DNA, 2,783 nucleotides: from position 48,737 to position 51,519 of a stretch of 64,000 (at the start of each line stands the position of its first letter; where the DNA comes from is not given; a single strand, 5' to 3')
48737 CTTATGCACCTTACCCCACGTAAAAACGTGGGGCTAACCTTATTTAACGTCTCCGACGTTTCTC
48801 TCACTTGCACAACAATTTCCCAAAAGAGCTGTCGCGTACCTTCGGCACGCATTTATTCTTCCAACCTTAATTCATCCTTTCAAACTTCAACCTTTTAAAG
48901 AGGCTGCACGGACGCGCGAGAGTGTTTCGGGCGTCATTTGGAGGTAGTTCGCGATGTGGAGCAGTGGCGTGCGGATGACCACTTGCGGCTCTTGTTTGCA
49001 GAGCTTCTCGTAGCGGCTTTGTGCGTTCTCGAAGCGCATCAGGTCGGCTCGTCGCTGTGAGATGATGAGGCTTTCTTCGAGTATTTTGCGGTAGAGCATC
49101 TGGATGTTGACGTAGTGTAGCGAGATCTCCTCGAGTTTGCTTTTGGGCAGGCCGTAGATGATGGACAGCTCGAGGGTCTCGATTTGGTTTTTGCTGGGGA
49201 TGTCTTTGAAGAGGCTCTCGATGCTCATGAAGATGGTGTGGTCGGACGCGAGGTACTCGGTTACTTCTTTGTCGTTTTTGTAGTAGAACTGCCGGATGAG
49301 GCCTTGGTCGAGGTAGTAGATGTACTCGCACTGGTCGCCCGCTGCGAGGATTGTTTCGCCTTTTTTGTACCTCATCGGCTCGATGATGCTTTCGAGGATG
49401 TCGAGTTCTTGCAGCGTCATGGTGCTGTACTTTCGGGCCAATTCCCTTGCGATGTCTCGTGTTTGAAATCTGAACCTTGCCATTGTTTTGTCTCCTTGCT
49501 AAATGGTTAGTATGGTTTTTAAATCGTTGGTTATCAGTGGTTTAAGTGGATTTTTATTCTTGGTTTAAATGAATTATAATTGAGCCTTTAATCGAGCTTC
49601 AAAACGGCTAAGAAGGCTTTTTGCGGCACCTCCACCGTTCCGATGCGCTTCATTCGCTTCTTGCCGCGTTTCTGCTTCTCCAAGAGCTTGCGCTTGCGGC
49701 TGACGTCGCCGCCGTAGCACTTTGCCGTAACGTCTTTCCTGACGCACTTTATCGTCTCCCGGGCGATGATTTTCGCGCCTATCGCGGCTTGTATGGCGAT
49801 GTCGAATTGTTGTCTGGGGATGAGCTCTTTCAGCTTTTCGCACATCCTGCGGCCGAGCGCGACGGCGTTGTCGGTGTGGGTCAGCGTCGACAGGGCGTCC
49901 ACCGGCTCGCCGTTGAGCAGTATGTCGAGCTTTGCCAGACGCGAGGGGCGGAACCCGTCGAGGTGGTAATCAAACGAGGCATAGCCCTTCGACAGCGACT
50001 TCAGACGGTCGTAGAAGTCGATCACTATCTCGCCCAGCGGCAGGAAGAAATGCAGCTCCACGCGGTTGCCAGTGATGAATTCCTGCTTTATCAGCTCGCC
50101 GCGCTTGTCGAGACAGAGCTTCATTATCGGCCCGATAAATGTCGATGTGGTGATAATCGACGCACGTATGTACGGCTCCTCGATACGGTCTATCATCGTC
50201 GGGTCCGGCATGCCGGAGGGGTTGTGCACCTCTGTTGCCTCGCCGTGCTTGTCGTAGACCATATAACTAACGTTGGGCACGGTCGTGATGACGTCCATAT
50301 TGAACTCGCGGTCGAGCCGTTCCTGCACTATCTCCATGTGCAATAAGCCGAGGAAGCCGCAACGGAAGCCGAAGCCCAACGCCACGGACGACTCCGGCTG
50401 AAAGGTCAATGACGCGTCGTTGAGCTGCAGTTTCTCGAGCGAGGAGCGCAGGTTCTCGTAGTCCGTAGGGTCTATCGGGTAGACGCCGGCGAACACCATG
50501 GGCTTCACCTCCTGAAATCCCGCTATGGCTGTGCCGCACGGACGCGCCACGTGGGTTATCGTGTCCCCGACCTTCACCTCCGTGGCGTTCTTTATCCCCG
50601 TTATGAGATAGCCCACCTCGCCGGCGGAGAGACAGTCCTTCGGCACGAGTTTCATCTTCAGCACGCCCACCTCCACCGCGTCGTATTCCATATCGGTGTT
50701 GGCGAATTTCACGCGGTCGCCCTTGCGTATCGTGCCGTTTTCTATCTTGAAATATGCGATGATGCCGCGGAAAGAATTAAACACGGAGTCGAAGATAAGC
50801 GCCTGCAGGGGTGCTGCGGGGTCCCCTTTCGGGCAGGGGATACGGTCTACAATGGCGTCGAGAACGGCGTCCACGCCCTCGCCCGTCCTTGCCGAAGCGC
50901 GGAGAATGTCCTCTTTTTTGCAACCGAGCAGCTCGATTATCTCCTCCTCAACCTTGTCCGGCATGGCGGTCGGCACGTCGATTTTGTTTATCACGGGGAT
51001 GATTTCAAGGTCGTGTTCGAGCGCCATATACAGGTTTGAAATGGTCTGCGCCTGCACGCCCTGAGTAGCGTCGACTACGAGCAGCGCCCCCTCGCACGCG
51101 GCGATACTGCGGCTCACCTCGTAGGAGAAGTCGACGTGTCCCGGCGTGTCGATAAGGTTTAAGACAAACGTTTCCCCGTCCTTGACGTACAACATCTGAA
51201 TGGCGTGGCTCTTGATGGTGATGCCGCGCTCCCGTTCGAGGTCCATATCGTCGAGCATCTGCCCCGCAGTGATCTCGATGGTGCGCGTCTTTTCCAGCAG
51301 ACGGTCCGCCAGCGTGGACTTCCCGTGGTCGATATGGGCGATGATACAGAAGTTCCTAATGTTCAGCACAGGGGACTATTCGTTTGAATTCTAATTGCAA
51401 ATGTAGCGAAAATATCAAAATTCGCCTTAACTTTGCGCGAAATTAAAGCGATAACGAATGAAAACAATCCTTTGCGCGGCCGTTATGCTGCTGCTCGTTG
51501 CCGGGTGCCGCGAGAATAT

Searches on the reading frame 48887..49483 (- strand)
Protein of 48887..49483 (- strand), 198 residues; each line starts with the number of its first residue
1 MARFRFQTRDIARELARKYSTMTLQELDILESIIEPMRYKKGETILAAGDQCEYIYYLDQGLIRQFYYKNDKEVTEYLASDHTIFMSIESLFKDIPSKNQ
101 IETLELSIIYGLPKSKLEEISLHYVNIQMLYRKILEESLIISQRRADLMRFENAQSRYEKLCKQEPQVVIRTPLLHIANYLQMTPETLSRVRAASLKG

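Call 40: search_protein_families(library=pfam, max_evalue=0.001, proteins=[window:48887-49483:-])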
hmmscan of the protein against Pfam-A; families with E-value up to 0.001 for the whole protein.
window:48887-49483:- (198 aa): 1 family
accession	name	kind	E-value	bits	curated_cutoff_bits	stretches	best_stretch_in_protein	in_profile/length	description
PF00027.35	cNMP_binding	-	7.7e-10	39.1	27.5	1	37-120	2-85/89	Cyclic nucleotide-binding domain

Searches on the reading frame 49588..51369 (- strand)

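Call 40: search_protein_families(library=pfam, max_evalue=0.001, proteins=[window:49588-51369:-])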
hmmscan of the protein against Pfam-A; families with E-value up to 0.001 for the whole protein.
window:49588-51369:- (593 aa): 9 families
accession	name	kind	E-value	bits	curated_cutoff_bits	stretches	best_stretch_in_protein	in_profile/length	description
PF00009.33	GTP_EFTU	-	6e-54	182.9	26.5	1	3-178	2-187/188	Elongation factor Tu GTP binding domain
PF06421.17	LepA_C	-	2.9e-50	169.3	29.7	1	485-591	1-107/107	GTP-binding protein LepA C-terminus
PF00679.30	EFG_C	-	2.5e-18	66.3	27.9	1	396-482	2-87/89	Elongation factor G C-terminus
PF03144.31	GTP_EFTU_D2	-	3.1e-13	50.4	30.3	1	202-272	1-73/73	Elongation factor Tu domain 2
PF14492.12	EFG_III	-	9.7e-06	26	27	1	289-362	3-73/75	Elongation Factor G, domain III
PF22042.2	EF-G_D2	-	2.7e-05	24.6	27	1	187-233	1-47/84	Elongation factor G domain 2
PF00071.28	Ras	-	0.00011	22.3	21.6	1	50-177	30-160/162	Ras family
PF16658.11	RF3_C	-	0.00012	22.3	40.1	1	289-370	8-86/132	Class II release factor RF3, C-terminal domain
PF01926.29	MMR_HSR1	-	0.00064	20.3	21.9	0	13-129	8-113/113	50S ribosome-binding GTPase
